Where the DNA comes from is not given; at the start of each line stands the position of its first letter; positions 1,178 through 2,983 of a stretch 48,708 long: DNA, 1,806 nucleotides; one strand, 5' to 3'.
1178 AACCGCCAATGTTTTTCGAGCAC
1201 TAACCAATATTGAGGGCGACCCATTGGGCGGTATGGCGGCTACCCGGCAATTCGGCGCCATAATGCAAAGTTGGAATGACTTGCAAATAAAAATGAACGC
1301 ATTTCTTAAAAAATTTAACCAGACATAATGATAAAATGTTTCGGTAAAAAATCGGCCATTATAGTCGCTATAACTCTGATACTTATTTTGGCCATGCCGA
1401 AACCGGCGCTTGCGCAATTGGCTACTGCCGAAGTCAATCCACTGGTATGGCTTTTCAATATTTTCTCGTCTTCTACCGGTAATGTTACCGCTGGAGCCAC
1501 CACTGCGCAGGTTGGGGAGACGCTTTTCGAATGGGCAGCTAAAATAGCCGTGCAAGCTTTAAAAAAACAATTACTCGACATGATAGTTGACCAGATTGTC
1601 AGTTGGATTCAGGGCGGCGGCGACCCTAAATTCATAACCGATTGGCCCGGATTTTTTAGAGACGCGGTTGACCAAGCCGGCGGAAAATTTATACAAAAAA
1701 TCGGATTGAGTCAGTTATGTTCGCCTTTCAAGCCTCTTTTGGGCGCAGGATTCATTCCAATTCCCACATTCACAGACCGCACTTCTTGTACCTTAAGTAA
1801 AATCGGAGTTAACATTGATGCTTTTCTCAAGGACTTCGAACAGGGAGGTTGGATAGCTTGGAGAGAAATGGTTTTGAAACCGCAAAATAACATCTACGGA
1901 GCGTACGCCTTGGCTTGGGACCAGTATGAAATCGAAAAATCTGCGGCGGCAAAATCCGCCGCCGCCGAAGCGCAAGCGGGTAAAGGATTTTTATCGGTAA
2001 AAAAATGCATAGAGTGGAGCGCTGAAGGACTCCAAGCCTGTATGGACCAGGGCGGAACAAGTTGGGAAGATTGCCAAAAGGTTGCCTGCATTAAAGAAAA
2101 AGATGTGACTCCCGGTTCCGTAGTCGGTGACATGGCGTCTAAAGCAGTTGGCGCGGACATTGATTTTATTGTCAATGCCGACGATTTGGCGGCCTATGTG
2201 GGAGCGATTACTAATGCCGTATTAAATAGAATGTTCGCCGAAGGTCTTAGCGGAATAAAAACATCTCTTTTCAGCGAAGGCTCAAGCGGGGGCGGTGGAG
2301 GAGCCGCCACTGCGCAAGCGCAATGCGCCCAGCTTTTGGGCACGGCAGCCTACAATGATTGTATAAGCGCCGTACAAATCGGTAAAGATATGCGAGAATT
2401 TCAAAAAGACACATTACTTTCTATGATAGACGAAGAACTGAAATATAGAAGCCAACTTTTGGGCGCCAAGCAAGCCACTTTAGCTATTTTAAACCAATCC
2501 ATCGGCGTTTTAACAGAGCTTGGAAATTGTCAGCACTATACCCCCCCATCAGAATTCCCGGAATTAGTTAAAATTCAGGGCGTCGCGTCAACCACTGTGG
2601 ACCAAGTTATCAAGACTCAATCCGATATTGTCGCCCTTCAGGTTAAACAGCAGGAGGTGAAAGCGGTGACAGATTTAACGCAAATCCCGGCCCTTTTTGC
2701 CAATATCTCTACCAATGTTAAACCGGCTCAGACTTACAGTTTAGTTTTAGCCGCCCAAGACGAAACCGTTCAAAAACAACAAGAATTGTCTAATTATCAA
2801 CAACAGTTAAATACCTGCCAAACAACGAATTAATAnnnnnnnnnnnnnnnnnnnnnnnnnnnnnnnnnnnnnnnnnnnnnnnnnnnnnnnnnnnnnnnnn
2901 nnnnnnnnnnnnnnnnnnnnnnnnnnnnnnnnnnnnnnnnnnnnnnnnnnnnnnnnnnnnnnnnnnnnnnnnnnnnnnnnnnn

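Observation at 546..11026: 12-gene T4SS-like array with no conjugation or mobile-element hallmarks, next to the origin-proximal housekeeping cluster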

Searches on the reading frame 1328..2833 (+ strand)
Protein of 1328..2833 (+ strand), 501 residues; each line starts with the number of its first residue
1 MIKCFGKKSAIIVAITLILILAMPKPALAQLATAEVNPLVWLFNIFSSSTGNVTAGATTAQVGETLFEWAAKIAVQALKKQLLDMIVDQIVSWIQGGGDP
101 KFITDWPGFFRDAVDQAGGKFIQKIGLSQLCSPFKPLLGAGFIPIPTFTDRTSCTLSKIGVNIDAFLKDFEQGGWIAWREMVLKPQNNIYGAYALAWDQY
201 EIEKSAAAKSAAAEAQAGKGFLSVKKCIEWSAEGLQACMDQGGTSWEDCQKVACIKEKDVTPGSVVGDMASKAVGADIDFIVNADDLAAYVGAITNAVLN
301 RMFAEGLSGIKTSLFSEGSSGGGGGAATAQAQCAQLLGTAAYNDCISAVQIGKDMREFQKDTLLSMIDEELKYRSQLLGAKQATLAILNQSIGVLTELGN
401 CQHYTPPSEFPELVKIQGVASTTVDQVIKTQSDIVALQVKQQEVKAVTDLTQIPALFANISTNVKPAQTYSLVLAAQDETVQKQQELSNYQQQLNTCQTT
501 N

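Call 3: search_protein_families(library=pfam, proteins=[window:1328-2833:+], max_evalue=0.1)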
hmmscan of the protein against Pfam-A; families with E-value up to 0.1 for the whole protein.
window:1328-2833:+ (501 aa): 0 families

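Call 6: search_protein_families(library=ncbifam, proteins=[window:1328-2833:+], max_evalue=0.1)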
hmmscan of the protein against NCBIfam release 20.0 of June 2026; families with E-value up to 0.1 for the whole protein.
window:1328-2833:+ (501 aa): 0 families

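Call 27: search_solved_structures(query=A5, max_evalue=1, show_alignments=1)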
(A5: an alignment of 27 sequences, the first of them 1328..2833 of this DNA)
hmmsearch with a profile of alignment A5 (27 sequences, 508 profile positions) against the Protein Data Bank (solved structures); distinct sequences matched with E-value up to 1: 16.
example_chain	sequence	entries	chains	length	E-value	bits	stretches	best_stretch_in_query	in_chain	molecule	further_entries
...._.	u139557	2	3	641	0.0043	19.2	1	314-498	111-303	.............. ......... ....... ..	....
6uui_X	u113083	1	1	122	0.04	16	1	355-453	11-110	Keratin, type I cytoskeletal 10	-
9n9g_1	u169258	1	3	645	0.041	16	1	350-478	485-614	Kinetochore protein NDC80 homolog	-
2zqm_A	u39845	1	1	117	0.042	16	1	357-458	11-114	Prefoldin beta subunit 1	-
9e5c_5f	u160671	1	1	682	0.046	15.8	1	405-500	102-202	DUF4200 domain-containing protein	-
1wyy_A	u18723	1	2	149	0.062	15.4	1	348-467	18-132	E2 Glycoprotein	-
9ibw_A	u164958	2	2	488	0.07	15.2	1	350-466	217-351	Short-wave-sensitive opsin 1,Soluble cytochrome b562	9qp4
9e5c_0t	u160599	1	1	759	0.099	14.7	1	223-453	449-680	MOP84A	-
5wme_A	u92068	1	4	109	0.1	14.7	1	335-427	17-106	Capsid assembly scaffolding protein,Myosin-7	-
2zdi_A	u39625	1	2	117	0.14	14.2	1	357-457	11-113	Prefoldin subunit beta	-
4zry_A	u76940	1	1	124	0.24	13.5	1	355-453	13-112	Keratin, type I cytoskeletal 10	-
7zr2_A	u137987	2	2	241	0.28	13.2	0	345-453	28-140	Spike protein S2',Chimeric protein mimic of SARS-CoV-2 Spike HR1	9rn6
3tnu_B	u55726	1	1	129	0.32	13.1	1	337-457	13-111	Keratin, type II cytoskeletal 5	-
9hap_R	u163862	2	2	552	0.42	12.7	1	347-436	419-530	Vasopressin V2 receptor,Soluble cytochrome b562 | arginine-vasopressin (AVP) V2 receptor (V2R)-BRIL,Vasopressin V2 receptor,Vasopressin V2 r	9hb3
11td_R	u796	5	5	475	0.58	12.2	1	355-445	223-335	C-C chemokine receptor type 4,Soluble cytochrome b562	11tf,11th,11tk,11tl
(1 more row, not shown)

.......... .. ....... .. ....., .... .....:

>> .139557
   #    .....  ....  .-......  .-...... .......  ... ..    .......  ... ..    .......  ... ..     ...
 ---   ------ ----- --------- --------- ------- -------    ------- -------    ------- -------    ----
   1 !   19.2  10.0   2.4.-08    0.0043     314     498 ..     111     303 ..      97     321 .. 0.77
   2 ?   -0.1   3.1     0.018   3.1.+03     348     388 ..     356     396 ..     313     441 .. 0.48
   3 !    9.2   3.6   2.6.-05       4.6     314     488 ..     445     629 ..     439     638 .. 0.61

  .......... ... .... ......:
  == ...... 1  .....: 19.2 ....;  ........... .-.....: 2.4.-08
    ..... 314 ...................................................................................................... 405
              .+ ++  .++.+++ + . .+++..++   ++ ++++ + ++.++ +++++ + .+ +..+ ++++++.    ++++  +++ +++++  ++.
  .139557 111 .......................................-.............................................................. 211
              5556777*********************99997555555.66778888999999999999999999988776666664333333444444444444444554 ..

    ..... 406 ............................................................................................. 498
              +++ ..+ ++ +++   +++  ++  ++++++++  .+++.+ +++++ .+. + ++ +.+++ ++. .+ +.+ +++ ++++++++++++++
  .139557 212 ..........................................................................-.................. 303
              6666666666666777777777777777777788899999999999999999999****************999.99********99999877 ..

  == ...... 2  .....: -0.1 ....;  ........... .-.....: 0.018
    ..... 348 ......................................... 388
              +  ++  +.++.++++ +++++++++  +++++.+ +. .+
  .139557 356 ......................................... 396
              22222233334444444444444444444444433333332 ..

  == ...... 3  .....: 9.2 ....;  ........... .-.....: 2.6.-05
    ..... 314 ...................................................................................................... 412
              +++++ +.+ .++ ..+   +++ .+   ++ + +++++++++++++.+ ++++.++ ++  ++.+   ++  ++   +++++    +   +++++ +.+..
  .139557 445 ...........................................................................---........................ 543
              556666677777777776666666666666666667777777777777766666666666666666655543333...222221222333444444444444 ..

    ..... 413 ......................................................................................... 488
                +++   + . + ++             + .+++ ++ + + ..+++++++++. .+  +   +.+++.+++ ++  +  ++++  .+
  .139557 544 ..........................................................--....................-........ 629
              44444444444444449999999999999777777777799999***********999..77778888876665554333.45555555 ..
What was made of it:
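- Tried and rejected: The same was true for g02 (call 27).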

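Call 41: search_protein_families(library=pfam, alignment_id=A5, max_evalue=0.01)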
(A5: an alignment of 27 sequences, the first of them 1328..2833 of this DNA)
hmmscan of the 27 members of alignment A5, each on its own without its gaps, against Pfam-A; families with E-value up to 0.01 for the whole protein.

A. member 1, window:1328-2833:+ (501 aa): 0 families

B. families by the number of members that match (of 27 scanned): 9 families
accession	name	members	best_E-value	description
PF16403.11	Bact_surface_Ig-like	2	9.7e-20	Bacterial surface protein, Ig-like domain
PF22633.2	F5_F8_type_C_2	2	4.4e-06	NedA-like, galactose-binding domain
PF00754.31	F5_F8_type_C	2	5.4e-06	F5/8 type C domain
PF13290.12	CHB_HEX_C_1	1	1e-26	Chitobiase/beta-hexosaminidase C-terminal domain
PF13287.12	Fn3_assoc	1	3.1e-22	Fn3 associated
PF13962.11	PGG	1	0.0024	Domain of unknown function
PF03372.29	Exo_endo_phos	1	0.0048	Endonuclease/Exonuclease/phosphatase family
PF23005.1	DUF7032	1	0.0055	Domain of unknown function (DUF7032)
PF21918.1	cas_Cpf1_2nd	1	0.0066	CRISPR-associated endonuclease Cpf1 REC2 domain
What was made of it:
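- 1328..2833 (+): g02: 501-aa secreted or TM-anchored protein with 11 Cys, a conserved N-domain and a C-terminal helical bundle. It belongs to a large unannotated family. No Pfam or NCBIfam hit (calls 3, 6, 41). Some orthologues add Ig-like, F5/8-type-C or CHB_HEX domains, which suggests an extracellular location (call 41).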

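Call 43: find_homologous_proteins(query=window:1328-2833:+, max_evalue=0.00001)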
Query window:1328-2833:+ (501 aa): 122 proteins with E <= 0.00001 among 8000 candidates; the best 120 are listed.
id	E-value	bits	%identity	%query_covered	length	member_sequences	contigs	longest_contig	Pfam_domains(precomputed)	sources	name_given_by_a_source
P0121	0.0e+0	1107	100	100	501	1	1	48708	-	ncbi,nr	ncbi:MAG: hypothetical protein Q7S78_01965 [Candidatus Azambacteria bacterium]|nr:hypothetical prote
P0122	1.9e-210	718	64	98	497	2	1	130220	-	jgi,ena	-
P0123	1.3e-207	709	65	99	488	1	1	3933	-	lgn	-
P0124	1.9e-204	698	67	93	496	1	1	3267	-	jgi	-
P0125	3.2e-204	697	65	97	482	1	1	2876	-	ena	-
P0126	3.4e-204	697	67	93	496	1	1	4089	-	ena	-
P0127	5.3e-204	697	67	93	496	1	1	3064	-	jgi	-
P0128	2.3e-203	695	66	95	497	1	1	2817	-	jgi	-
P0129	5.4e-200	683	68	90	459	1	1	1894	-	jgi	-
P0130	8.0e-200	683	64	98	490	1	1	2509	-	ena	-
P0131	2.1e-199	682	63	98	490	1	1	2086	-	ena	-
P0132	1.5e-198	679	64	97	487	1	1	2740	-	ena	-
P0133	2.2e-197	675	63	98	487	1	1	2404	-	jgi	-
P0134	5.1e-197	674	63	98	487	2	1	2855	-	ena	-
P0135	8.1e-197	673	65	93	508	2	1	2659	-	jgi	-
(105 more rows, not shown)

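Call 57: predict_structure(alignment_id=A10)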
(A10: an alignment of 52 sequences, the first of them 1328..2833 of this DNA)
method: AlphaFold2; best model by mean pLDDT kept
length: 501 residues; sequences in the alignment: 52
mean_pLDDT: 68.1   pTM: 0.42
mean pLDDT of the five models: 68.1, 65.8, 64.8, 64.4, 63.3
residues with pLDDT >= 90: 151; 70-90: 75; 50-70: 128; < 50: 147
segments of 3 or more residues with pLDDT < 50: 1-3, 24-38, 49-59, 96-102, 132-162, 211-223, 269-323
pLDDT, mean of each block of 10 residues (from residue 1): 60 80 46 39 54 43 57 61 62 47 52 61 57 45 34 35 50 58 60 64 59 42 69 91 86 84 51 40 41 43 38 36 63 82 88 91 94 98 98 96 85 96 98 97 96 90 92 97 98 97 90
secondary structure, 60 per line:
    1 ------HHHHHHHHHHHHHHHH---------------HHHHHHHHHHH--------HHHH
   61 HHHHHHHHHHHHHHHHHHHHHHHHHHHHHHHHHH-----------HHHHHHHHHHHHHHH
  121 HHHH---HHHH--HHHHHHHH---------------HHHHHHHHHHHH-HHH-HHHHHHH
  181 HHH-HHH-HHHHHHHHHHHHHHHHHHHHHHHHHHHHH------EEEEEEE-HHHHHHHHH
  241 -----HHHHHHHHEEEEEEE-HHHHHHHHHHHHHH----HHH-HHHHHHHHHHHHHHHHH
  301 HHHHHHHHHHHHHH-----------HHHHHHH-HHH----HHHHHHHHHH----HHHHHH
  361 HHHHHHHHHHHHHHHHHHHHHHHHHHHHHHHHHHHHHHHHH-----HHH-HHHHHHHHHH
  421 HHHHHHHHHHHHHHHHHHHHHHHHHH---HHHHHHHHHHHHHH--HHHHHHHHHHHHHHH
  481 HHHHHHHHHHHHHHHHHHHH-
elements in order: H7-22 H38-48 H57-94 H106-124 H128-131 H134-141 H157-168 H174-183 H189-217 E224-230 H232-240 H246-253 E254-260 H262-275 H284-314 H326-332 H341-350 H355-401 H411-446 H450-463 H466-500
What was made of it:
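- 1328..2833 (+): In the AF2 model only residues 330-501 are confident (call 57).
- Tried and rejected: The AF2 model of g02 is confident only in the C-terminal helical bundle (call 57).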

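Call 61: fold_search(model_id=the predicted structure, library=pdb)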
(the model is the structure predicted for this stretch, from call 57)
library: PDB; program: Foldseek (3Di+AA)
matches with E <= 10: 647; with E <= 0.001: 0
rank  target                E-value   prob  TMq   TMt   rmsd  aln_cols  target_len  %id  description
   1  8iyj_S5               1.5e-01  0.66  0.17  0.25  36.5       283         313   11  Cryo-EM structure of the 48-nm repeat doublet microtubule from mouse sperm (released 2023-07-05)
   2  8to0_Aa               1.7e-01  0.75  0.16  0.27  33.5       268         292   10  48-nm repeating structure of doublets from mouse sperm flagella (released 2023-11-01)
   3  8snb_8S               2.2e-01  0.63  0.16  0.25  32.2       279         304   11  atomic model of sea urchin sperm doublet microtubule (48-nm periodicity) (released 2023-06-28)
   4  8iyj_S0               2.3e-01  0.57  0.16  0.24  33.4       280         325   11  Cryo-EM structure of the 48-nm repeat doublet microtubule from mouse sperm (released 2023-07-05)
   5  9cpc_3R               2.4e-01  0.63  0.16  0.29  32.0       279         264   11  Atomic model of porcine brain ventricles cilia doublet microtubule (48-nm periodicity) (released 2024-10-23)
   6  9cpb_6A               2.5e-01  0.60  0.16  0.27  31.3       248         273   12  Atomic model of bovine Fallopian tube cilia doublet microtubule (48-nm periodicity) (released 2024-10-30)
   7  8auw_D                2.9e-01  0.85  0.16  0.41  10.8       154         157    9  Cryo-EM structure of human BIRC6 in complex with SMAC. (released 2023-02-15)
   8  3o1i_A                2.9e-01  0.28  0.10  0.17  28.8       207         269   11  Crystal Structure of the TorS sensor domain - TorT complex in the absence of ligand (released 2011-12-21)
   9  1syq_A                3.2e-01  0.16  0.11  0.18  27.9       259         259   19  Human vinculin head domain VH1, residues 1-258, in complex with human talin's vinculin binding site 1, residues 607-63 (released 2004-07-20)
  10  8otz_EW               3.4e-01  0.54  0.16  0.24  33.7       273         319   10  48-nm repeat of the native axonemal doublet microtubule from bovine sperm (released 2023-11-22)
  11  3o1h_A                3.4e-01  0.21  0.12  0.18  26.9       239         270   10  Crystal Structure of the TorS sensor domain - TorT complex in the presence of TMAO (released 2011-12-21)
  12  9fqr_F5               3.6e-01  0.51  0.17  0.22  34.3       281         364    9  96-nm repeat of axonemal doublet microtubules from bovine sperm (released 2025-03-26)
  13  8otz_C4               3.8e-01  0.44  0.16  0.22  33.8       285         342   10  48-nm repeat of the native axonemal doublet microtubule from bovine sperm (released 2023-11-22)
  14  7ung_C1               4.0e-01  0.47  0.16  0.23  33.5       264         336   14  48-nm repeat of the human respiratory doublet microtubule (released 2022-10-05)
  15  8iyj_U5               4.0e-01  0.33  0.16  0.23  37.0       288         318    9  Cryo-EM structure of the 48-nm repeat doublet microtubule from mouse sperm (released 2023-07-05)
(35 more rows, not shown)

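Call 87: search_protein_representatives(alignment_id=A10)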
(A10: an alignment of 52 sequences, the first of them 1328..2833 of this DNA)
Query: 52 sequences, 507 profile positions. Proteins with E-value up to 0.001 (for the whole library): 6097; up to 1e-10: 5205; up to 1e-30: 3431. The best 150 are listed.
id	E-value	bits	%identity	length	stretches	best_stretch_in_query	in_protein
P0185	3.9e-202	689.3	-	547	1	2-494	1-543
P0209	7.7e-199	678.5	-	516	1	5-500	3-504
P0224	2.7e-146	505.1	-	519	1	6-494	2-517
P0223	1.7e-142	492.6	-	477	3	62-315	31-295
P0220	4.6e-138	477.9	-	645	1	2-318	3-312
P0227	5.4e-137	474.4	-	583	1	4-496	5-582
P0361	8.2e-136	470.5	-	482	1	3-494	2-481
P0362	2.2e-130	452.6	-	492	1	1-494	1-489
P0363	7.6e-130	450.8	-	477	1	4-495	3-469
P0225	1.6e-129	449.8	-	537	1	7-493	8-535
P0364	4.7e-129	448.2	-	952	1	5-495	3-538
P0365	3.2e-126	438.9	-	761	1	25-497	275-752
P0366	8.9e-126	437.4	-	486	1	3-493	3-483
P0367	3.7e-125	435.4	-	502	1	18-494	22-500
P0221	4.0e-124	432.0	-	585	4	62-349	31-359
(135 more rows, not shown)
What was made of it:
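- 1328..2833 (+): The profile finds 6,097 representative clusters at E<=1e-3 and 3,431 at E<=1e-30 (call 87).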
